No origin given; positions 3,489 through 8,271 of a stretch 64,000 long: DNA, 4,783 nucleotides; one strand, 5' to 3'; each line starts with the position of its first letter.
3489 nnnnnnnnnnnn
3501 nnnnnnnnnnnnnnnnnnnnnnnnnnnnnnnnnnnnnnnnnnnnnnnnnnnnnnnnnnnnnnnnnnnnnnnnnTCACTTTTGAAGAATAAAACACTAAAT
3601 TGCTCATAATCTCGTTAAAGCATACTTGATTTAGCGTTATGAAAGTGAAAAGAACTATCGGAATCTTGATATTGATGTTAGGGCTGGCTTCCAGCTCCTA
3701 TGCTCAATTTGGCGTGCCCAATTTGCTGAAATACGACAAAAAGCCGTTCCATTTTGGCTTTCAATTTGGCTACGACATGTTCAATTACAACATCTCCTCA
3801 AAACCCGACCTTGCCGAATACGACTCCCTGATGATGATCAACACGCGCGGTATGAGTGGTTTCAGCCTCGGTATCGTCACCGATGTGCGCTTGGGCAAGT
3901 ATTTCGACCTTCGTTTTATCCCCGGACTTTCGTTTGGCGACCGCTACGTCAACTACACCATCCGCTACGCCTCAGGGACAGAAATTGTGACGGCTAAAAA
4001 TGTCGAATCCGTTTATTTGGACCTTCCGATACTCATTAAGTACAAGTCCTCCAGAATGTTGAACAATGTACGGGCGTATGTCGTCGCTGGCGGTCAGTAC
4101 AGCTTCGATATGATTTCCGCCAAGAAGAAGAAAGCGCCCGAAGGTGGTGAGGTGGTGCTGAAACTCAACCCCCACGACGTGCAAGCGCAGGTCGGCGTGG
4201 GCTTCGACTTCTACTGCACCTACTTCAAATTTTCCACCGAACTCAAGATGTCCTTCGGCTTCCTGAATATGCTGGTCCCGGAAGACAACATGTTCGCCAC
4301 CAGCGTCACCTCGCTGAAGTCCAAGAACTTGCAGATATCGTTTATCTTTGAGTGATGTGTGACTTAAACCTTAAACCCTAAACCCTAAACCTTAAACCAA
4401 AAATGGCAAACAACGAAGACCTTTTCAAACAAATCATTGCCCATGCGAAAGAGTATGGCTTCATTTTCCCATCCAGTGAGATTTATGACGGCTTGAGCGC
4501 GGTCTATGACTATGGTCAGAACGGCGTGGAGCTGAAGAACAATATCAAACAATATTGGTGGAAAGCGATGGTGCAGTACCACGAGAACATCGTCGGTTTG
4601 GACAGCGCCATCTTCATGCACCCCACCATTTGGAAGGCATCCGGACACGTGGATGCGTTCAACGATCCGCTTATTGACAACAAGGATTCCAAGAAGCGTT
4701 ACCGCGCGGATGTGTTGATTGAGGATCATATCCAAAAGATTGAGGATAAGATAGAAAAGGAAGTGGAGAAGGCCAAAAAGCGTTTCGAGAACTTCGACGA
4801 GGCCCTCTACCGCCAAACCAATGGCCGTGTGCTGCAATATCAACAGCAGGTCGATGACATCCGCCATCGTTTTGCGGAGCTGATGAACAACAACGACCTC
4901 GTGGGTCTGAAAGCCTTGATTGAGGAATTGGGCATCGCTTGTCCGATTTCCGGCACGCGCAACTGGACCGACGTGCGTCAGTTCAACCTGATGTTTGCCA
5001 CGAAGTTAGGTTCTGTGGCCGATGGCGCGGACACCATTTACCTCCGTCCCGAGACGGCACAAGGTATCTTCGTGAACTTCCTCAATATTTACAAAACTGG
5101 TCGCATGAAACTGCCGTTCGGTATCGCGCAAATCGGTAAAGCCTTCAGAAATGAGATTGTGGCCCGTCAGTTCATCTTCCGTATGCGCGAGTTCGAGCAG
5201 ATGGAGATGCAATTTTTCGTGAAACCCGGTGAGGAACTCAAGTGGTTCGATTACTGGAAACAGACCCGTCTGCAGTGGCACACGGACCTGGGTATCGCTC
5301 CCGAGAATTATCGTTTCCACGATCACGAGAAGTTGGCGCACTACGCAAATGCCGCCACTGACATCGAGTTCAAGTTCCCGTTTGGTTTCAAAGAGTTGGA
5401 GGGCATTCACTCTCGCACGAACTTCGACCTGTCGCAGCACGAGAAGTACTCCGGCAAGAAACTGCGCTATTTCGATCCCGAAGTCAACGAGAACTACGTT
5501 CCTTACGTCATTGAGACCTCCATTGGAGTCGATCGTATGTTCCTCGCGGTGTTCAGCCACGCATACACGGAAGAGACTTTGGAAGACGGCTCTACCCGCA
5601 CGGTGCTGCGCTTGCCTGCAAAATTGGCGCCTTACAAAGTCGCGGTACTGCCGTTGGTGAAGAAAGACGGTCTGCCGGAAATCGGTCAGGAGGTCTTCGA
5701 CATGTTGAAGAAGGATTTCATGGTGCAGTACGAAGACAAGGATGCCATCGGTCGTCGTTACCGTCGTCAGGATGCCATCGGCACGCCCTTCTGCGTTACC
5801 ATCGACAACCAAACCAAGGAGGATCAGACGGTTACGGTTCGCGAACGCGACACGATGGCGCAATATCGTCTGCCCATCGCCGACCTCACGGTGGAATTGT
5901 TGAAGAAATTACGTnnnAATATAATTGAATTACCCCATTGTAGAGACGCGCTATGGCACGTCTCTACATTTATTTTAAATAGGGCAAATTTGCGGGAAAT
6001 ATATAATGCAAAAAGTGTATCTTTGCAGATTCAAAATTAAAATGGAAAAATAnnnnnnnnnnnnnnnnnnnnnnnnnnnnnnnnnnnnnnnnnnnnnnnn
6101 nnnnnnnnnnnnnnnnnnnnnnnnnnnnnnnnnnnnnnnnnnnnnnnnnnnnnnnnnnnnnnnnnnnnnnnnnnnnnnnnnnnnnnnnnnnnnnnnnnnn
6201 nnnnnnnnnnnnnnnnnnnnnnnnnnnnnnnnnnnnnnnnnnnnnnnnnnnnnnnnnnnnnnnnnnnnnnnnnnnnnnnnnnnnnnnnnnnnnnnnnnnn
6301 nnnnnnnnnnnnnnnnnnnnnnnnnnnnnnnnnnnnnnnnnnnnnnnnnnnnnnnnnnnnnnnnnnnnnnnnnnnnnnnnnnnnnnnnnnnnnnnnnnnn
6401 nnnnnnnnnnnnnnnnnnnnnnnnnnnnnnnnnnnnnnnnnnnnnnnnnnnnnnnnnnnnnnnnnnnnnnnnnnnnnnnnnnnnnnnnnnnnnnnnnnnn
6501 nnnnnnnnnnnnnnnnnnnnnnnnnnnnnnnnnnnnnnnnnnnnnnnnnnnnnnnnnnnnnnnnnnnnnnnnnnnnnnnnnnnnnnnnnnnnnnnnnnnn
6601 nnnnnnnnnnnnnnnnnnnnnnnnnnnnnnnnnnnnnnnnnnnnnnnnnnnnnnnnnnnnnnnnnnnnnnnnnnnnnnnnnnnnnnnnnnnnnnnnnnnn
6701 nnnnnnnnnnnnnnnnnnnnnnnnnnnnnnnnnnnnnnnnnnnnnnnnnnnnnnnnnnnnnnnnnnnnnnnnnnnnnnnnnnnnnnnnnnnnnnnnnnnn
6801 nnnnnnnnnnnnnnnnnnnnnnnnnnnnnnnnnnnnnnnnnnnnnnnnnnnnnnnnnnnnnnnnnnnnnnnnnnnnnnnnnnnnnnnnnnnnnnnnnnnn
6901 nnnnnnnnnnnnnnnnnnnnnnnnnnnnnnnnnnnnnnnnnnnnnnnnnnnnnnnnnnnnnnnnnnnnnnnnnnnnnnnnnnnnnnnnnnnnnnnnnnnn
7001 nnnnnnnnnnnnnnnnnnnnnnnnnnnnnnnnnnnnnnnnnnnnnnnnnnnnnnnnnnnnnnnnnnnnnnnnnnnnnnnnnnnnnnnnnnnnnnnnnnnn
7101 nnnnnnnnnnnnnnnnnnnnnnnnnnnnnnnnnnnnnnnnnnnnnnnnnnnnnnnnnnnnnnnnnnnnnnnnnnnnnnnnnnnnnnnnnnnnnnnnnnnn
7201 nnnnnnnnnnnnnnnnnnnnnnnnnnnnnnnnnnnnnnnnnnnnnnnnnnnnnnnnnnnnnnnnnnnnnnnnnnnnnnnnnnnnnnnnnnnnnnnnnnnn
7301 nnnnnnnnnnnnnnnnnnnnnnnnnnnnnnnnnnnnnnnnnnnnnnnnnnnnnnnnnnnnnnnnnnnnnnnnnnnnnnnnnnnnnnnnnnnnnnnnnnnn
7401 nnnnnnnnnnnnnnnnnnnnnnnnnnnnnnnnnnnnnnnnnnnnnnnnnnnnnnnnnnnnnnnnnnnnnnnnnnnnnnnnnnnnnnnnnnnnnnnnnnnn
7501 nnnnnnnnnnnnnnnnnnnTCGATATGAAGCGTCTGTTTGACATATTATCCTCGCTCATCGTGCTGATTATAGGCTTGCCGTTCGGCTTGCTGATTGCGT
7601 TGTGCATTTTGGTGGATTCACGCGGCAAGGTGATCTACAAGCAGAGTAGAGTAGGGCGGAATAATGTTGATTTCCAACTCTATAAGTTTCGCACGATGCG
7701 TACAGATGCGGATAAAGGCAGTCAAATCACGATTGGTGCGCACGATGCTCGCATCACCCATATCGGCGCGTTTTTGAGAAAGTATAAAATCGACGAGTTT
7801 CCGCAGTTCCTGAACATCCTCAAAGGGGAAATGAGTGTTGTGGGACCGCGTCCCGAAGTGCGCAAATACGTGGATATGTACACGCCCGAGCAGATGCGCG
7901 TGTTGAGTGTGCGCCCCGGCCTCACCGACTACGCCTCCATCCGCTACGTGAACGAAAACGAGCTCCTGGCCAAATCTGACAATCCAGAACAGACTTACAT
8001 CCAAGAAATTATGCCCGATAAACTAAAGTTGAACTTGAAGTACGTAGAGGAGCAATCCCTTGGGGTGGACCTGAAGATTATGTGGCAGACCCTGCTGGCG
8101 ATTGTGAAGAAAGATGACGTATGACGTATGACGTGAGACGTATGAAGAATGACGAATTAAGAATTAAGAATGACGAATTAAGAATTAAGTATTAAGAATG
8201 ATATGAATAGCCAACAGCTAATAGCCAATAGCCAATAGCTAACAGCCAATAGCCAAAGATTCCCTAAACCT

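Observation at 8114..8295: Intergenic spacers made entirely of phase-locked heptanucleotide units (26 consecutive 7-mers in this example)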

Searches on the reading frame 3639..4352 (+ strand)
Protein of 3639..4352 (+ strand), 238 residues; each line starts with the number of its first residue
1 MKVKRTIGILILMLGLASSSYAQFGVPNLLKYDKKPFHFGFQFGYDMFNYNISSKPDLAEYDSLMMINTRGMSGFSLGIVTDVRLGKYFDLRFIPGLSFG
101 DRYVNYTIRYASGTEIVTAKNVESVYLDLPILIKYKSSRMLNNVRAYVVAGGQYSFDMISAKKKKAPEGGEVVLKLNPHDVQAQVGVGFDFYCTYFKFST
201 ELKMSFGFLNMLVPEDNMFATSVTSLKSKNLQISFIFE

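Call 57: search_protein_families(library=pfam, proteins=[window:3639-4352:+])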
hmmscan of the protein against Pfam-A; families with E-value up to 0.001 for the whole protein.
window:3639-4352:+ (238 aa): 1 family
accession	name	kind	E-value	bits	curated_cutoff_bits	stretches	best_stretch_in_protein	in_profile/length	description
PF13568.12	OMP_b-brl_2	-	3.7e-13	50.4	27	1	35-211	7-173/175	Outer membrane protein beta-barrel domain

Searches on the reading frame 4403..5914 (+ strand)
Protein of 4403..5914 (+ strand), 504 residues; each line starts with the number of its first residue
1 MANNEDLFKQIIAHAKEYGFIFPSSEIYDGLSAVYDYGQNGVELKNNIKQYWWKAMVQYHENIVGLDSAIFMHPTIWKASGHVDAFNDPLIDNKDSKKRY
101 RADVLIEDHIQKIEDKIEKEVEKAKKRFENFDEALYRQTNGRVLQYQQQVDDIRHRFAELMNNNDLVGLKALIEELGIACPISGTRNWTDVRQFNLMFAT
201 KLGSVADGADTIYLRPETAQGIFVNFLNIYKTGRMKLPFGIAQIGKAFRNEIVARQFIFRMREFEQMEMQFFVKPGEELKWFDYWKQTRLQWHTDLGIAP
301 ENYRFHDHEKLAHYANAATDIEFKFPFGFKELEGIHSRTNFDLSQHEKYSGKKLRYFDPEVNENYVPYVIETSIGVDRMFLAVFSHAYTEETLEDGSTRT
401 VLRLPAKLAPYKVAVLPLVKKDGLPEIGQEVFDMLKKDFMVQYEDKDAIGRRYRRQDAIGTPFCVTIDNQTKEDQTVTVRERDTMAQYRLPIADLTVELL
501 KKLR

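Call 57: search_protein_families(library=pfam, proteins=[window:4403-5914:+])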
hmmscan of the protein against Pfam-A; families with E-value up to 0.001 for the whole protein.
window:4403-5914:+ (504 aa): 2 families
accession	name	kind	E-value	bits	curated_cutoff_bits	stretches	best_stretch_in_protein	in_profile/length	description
PF03129.25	HGTP_anticodon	-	5.1e-19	68.7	21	1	412-500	1-92/94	Anticodon binding domain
PF00587.30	tRNA-synt_2b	-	5.9e-13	49.7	29.3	1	207-386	6-178/179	tRNA synthetase class II core domain (G, H, P, S and T)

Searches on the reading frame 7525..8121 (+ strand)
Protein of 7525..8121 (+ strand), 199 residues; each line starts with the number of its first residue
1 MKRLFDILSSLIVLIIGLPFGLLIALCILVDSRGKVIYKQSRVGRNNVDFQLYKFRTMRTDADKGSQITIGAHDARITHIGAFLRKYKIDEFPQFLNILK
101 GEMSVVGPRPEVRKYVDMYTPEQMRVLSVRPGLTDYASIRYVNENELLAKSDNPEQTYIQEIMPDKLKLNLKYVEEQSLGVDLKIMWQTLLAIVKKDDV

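Call 57: search_protein_families(library=pfam, proteins=[window:7525-8121:+])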
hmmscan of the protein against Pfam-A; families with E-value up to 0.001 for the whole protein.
window:7525-8121:+ (199 aa): 1 family
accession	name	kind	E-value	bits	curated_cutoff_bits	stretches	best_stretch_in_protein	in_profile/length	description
PF02397.22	Bac_transf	-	1.1e-59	201.4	27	1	2-194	1-178/179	Bacterial sugar transferase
